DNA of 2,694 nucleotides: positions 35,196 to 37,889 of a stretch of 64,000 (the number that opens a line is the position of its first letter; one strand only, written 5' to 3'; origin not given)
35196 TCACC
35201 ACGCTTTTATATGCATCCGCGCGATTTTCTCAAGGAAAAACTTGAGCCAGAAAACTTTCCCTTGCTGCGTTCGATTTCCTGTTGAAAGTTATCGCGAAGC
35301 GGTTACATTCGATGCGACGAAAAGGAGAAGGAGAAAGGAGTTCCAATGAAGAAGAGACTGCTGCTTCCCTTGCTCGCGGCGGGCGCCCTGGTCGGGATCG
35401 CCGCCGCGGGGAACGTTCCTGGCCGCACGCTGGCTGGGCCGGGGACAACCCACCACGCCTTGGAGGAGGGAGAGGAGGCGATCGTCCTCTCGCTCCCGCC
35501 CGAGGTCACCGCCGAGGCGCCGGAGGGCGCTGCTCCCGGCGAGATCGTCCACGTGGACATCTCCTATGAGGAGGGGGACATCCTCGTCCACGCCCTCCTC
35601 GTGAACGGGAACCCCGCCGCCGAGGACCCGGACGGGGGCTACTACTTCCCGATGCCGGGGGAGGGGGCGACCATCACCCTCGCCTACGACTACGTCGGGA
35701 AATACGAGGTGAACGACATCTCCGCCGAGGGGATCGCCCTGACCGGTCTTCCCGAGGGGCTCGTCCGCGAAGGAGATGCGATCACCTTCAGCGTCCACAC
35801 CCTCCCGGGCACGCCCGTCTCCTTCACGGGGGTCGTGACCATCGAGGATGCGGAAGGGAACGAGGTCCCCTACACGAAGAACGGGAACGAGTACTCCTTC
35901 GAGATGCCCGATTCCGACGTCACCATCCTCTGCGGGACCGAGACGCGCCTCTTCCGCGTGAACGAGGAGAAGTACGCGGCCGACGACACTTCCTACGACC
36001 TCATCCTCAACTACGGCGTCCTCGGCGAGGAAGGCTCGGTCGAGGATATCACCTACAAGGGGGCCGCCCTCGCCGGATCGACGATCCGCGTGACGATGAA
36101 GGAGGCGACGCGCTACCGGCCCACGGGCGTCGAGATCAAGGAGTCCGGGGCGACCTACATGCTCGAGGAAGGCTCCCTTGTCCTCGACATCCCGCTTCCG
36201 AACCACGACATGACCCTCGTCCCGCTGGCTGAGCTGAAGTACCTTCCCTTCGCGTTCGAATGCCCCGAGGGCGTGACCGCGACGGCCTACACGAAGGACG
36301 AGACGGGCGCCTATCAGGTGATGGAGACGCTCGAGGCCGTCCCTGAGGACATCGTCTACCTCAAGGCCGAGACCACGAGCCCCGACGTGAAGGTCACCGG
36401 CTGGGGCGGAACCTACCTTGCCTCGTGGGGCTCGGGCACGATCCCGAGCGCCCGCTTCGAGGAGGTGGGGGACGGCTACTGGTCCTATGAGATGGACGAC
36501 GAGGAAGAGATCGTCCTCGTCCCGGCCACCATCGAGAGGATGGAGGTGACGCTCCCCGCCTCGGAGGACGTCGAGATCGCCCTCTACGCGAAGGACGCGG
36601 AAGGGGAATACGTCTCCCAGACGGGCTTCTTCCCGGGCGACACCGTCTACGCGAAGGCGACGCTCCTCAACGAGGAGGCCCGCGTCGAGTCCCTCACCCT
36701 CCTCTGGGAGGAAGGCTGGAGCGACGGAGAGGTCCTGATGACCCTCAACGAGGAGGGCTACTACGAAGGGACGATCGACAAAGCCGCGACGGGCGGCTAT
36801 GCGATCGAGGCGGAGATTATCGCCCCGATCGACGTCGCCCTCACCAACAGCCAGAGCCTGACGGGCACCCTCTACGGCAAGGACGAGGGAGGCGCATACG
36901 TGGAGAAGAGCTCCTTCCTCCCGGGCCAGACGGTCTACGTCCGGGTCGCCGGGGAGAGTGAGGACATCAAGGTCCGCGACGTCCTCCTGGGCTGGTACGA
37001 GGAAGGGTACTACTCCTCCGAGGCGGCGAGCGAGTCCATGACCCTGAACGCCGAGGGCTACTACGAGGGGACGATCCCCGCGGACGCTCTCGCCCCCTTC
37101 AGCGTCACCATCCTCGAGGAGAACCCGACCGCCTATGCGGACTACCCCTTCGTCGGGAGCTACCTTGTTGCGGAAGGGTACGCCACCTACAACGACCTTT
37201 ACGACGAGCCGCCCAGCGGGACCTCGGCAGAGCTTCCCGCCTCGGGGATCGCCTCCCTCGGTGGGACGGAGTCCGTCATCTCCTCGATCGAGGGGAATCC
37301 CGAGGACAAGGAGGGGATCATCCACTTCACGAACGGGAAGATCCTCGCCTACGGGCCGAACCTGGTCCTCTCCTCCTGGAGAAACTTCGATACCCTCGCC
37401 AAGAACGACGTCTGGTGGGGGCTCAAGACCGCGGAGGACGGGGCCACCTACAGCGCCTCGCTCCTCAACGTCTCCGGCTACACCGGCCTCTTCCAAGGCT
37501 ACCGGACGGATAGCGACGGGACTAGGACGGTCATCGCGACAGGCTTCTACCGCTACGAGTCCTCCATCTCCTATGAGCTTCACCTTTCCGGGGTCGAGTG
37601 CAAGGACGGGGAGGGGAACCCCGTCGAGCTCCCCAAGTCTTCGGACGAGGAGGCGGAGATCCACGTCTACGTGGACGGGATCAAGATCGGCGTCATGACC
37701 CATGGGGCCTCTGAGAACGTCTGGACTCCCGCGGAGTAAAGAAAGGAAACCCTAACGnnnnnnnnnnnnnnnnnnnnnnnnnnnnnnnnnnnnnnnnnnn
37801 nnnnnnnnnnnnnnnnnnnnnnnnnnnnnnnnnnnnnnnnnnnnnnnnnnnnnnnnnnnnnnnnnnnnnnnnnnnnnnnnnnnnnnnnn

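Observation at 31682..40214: Block of four giant paralogous acidic surface proteins, one with a ~50-residue perfect poly-Ser linker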

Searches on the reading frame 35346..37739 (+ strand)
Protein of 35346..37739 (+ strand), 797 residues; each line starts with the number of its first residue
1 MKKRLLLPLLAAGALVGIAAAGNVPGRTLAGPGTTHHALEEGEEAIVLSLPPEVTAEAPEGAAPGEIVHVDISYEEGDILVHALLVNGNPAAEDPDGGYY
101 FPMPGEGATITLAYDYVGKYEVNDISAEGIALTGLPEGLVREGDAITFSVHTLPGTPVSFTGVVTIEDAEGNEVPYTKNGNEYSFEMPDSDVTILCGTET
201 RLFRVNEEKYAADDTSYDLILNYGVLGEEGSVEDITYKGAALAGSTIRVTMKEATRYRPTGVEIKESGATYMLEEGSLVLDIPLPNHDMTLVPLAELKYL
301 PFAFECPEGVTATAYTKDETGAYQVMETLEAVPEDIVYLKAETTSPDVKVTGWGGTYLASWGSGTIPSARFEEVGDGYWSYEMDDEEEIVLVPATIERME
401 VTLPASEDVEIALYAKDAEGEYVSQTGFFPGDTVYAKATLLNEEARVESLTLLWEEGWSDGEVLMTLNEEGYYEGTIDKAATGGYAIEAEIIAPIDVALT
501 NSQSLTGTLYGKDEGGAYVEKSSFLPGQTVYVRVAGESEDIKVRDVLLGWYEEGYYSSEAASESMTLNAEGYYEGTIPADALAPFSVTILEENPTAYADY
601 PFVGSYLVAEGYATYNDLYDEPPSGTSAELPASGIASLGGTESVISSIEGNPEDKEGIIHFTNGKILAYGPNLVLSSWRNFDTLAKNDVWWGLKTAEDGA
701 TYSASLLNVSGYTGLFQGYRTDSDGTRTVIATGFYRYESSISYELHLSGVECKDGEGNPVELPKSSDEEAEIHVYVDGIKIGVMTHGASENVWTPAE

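Call 5: search_protein_families(library=pfam, proteins=[window:35346-37739:+], max_evalue=1)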
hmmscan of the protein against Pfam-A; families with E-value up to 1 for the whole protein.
window:35346-37739:+ (797 aa): 0 families

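Call 6: search_protein_families(library=ncbifam, proteins=[window:35346-37739:+], max_evalue=1)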
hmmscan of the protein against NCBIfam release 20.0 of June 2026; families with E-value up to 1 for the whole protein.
window:35346-37739:+ (797 aa): 0 families

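Call 8: find_homologous_proteins(query=window:35346-37739:+)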
Query window:35346-37739:+ (797 aa): 5 proteins with E <= 0.001 among 8000 candidates.
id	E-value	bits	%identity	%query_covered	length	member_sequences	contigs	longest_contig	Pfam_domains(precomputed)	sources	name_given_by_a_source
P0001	0.0e+0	1722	97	100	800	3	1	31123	-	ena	-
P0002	0.0e+0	1469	82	100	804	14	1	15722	-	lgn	-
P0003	0.0e+0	1458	83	100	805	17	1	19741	-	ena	-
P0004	0.0e+0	1431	81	100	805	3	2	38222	-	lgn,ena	-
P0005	3.6e-104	368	39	60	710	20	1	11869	-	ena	-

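Call 10: find_encoding_contigs(protein=P0004, flank=10000, max_places=4)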
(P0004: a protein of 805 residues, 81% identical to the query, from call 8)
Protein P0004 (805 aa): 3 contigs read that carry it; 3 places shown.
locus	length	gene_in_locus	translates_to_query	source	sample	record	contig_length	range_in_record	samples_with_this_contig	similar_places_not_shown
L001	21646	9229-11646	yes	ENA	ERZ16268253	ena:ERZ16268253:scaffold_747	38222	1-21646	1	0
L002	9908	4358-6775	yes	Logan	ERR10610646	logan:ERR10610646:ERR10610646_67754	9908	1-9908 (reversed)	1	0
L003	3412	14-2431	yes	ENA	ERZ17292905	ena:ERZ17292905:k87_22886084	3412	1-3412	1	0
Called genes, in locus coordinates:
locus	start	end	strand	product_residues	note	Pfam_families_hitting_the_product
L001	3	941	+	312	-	?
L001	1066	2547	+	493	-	PF02446:Glyco_hydro_77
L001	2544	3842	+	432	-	PF00919:UPF0004, PF04055:Radical_SAM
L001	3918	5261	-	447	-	PF04326:SLFN_AlbA_2, PF13749:HATPase_c_4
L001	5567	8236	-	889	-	-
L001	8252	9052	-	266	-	-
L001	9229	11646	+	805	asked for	-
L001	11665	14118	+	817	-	-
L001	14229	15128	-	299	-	PF01156:IU_nuc_hydro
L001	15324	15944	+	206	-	-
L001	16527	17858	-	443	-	PF13173:AAA_14, PF13635:DUF4143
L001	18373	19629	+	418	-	PF13173:AAA_14, PF13635:DUF4143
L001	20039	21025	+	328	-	PF04229:GrpB, PF00583:Acetyltransf_1, PF13673:Acetyltransf_10, PF13508:Acetyltransf_7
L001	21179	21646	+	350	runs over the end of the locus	PF13395:HNH_4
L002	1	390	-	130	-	?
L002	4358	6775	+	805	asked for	-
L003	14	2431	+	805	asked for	-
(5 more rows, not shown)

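Call 19: search_protein_families(library=pfam, proteins=[P0005], max_evalue=0.1)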
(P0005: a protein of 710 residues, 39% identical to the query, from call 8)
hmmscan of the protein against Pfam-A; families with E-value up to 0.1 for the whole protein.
P0005 (710 aa): 1 family
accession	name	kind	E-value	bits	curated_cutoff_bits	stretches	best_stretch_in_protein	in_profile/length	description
PF18998.6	Flg_new_2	-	0.071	13.5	23.6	0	176-202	47-68/73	Divergent InlB B-repeat domain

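Call 51: find_encoding_contigs(protein=window:35346-37739:+, flank=3000, max_places=5)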
Protein window:35346-37739:+ (797 aa): 2 contigs read that carry it; 1 place shown.
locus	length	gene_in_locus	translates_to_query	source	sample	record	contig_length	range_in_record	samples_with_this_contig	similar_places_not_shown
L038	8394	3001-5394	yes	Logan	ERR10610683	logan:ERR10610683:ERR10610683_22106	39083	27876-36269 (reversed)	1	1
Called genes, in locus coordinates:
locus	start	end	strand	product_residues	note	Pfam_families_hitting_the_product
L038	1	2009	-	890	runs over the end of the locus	-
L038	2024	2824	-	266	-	-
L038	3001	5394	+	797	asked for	-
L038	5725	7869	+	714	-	-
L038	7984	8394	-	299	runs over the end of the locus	PF01156:IU_nuc_hydro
